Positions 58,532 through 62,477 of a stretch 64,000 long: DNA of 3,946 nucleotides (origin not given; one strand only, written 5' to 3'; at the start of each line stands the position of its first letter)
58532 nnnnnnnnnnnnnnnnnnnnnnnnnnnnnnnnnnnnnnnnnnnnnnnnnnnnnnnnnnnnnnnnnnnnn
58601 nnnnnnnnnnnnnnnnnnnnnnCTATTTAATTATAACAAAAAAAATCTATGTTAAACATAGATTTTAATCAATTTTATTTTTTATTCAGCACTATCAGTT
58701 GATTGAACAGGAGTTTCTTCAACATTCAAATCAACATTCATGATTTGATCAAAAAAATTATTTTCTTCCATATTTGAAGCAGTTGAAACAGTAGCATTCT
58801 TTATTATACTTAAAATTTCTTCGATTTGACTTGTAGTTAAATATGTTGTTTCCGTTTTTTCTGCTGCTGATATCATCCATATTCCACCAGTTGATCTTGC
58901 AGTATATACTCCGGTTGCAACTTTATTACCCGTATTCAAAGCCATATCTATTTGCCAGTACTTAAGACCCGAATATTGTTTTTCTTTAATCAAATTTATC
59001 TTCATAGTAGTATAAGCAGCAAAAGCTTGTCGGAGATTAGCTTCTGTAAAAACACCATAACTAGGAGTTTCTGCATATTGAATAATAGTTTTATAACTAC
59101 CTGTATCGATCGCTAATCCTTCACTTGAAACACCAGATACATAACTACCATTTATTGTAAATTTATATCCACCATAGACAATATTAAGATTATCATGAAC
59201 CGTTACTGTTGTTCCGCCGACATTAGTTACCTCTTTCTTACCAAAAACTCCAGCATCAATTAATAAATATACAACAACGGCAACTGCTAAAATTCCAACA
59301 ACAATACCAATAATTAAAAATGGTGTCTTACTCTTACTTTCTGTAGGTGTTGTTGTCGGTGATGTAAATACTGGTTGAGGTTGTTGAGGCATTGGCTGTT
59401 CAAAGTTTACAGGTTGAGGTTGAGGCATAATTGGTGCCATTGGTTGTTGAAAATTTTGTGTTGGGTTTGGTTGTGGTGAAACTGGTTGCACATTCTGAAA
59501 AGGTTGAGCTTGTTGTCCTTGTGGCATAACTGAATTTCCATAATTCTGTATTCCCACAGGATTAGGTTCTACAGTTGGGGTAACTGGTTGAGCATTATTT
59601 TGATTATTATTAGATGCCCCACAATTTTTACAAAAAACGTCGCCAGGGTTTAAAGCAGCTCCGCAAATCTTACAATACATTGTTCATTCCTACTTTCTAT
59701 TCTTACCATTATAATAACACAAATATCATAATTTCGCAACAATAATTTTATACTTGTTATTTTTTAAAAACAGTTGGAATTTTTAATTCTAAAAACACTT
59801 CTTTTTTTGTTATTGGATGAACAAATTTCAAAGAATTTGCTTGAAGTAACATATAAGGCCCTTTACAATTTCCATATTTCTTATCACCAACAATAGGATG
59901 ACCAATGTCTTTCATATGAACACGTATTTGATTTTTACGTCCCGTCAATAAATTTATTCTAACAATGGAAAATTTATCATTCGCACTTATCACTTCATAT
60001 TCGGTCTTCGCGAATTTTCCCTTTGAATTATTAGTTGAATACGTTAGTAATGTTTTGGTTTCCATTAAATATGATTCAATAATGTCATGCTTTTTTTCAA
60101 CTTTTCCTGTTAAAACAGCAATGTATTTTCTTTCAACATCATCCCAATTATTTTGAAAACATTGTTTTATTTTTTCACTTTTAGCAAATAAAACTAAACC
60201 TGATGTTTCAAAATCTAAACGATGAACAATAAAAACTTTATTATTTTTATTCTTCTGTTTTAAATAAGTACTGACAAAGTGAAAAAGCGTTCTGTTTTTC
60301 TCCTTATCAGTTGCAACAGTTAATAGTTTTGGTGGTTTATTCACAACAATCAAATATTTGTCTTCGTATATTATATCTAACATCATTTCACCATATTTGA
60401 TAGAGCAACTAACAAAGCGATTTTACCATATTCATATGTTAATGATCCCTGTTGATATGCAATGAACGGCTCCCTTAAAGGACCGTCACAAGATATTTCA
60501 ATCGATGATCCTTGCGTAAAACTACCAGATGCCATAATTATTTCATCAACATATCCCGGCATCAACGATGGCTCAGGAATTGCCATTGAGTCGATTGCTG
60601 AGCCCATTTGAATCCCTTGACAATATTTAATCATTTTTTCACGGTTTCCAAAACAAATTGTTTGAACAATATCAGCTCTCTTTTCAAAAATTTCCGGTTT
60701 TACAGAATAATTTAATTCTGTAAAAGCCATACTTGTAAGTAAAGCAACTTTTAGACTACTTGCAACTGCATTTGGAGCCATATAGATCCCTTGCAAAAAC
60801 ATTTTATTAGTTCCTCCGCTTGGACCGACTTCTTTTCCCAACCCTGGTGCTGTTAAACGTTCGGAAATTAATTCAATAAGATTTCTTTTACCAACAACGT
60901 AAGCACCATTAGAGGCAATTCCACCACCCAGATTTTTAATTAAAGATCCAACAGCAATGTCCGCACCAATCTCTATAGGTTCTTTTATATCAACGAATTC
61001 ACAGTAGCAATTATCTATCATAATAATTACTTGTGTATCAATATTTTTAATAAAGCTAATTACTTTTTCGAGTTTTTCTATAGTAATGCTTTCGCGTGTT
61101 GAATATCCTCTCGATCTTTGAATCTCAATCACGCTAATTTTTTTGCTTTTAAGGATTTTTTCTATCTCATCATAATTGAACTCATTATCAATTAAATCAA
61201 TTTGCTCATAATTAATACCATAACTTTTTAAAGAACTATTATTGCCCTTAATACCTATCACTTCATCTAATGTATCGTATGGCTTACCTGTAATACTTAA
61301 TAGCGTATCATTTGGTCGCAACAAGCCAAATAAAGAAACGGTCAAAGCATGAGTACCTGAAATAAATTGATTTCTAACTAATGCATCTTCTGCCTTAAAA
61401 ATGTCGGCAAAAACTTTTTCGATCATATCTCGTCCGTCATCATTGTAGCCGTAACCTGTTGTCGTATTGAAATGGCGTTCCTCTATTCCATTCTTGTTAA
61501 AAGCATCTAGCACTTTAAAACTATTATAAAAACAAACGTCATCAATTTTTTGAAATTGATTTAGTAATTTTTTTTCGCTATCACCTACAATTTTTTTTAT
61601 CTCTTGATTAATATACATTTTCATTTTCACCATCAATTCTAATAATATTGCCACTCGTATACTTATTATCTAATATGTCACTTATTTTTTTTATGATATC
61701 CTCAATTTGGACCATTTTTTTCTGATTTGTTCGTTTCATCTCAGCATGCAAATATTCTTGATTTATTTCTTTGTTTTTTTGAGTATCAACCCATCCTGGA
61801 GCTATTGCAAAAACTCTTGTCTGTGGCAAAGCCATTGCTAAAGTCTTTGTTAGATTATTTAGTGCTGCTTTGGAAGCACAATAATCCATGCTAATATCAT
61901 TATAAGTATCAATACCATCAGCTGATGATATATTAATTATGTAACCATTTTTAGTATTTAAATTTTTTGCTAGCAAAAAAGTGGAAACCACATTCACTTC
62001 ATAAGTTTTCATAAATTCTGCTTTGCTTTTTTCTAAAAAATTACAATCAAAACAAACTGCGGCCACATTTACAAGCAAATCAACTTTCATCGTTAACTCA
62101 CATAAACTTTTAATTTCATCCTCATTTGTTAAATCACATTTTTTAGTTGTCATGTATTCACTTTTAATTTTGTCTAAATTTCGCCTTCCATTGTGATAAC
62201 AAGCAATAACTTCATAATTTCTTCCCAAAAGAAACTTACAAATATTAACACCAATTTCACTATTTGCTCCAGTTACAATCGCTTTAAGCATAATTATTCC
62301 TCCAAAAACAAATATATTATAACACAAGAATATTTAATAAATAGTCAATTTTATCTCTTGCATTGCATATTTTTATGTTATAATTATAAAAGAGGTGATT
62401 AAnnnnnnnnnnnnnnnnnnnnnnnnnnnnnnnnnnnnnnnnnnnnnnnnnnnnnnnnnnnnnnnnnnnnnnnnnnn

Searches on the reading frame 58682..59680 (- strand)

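Call 22: search_protein_families(library=pfam, proteins=[window:58682-59680:-], max_evalue=0.00001)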
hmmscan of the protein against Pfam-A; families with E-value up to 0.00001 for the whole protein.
window:58682-59680:- (332 aa): 0 families

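Call 24: search_protein_families(library=pfam, proteins=[window:58682-59680:-], max_evalue=0.01)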
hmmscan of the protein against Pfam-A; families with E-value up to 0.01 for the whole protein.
window:58682-59680:- (332 aa): 3 families
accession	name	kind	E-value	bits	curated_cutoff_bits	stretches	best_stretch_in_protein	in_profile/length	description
PF13248.11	Zn_ribbon_3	-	0.00025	20.8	27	1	2-22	4-24/26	zinc-ribbon domain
PF13240.11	Zn_Ribbon_1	-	0.00059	20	25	1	2-22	1-21/23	zinc-ribbon domain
PF06453.16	LT-IIB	-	0.0085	16.4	25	0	252-284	54-86/122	Type II heat-labile enterotoxin , B subunit (LT-IIB)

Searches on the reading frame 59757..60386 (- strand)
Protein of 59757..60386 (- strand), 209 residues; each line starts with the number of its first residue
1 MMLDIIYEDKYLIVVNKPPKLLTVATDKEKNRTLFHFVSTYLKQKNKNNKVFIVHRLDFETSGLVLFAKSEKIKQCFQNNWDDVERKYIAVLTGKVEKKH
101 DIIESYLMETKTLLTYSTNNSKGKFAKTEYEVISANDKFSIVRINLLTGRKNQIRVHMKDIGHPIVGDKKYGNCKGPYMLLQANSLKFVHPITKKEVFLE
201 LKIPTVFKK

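Call 24: search_protein_families(library=pfam, proteins=[window:59757-60386:-], max_evalue=0.01)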
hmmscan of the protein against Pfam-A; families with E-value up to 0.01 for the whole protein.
window:59757-60386:- (209 aa): 1 family
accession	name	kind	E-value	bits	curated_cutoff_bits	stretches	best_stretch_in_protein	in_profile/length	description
PF00849.27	PseudoU_synth_2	-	2.4e-31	109.4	26.8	1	11-159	1-151/152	RNA pseudouridylate synthase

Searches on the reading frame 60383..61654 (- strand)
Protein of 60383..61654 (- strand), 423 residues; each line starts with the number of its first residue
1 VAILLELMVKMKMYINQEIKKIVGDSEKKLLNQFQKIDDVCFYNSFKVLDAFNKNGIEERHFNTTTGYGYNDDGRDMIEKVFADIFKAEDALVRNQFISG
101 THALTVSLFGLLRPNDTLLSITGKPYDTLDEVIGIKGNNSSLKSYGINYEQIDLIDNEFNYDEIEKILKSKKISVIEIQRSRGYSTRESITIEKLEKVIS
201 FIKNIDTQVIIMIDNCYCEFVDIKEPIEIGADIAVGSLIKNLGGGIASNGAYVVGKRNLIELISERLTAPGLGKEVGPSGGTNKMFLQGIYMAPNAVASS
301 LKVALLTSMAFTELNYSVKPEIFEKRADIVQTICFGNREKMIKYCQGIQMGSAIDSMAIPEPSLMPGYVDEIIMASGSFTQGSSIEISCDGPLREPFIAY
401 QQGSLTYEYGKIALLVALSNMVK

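Call 22: search_protein_families(library=pfam, proteins=[window:60383-61654:-], max_evalue=0.00001)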
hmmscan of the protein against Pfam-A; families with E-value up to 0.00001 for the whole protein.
window:60383-61654:- (423 aa): 2 families
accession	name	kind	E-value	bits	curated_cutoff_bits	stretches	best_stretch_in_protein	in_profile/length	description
PF06838.17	Met_gamma_lyase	-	6.2e-161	535.9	24.2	1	21-421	3-404/405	Methionine gamma-lyase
PF01053.26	Cys_Met_Meta_PP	-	7.4e-07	28.5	27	1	57-247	33-205/381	Cys/Met metabolism PLP-dependent enzyme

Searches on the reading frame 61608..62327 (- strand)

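Call 22: search_protein_families(library=pfam, proteins=[window:61608-62327:-], max_evalue=0.00001)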
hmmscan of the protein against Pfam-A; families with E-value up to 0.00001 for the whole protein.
window:61608-62327:- (239 aa): 4 families
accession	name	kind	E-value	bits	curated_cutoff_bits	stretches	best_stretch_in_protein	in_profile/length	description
PF00106.31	adh_short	-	3.8e-31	108.5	26.6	1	16-191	3-193/195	short chain dehydrogenase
PF13561.12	adh_short_C2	-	2.1e-29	103.2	27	1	20-233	1-233/236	Enoyl-(Acyl carrier protein) reductase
PF01370.27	Epimerase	-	8.7e-10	38.9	20.9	1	17-136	2-116/240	NAD dependent epimerase/dehydratase family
PF04321.23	RmlD_sub_bind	-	3.2e-06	26.9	27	1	16-135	3-101/287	RmlD substrate binding domain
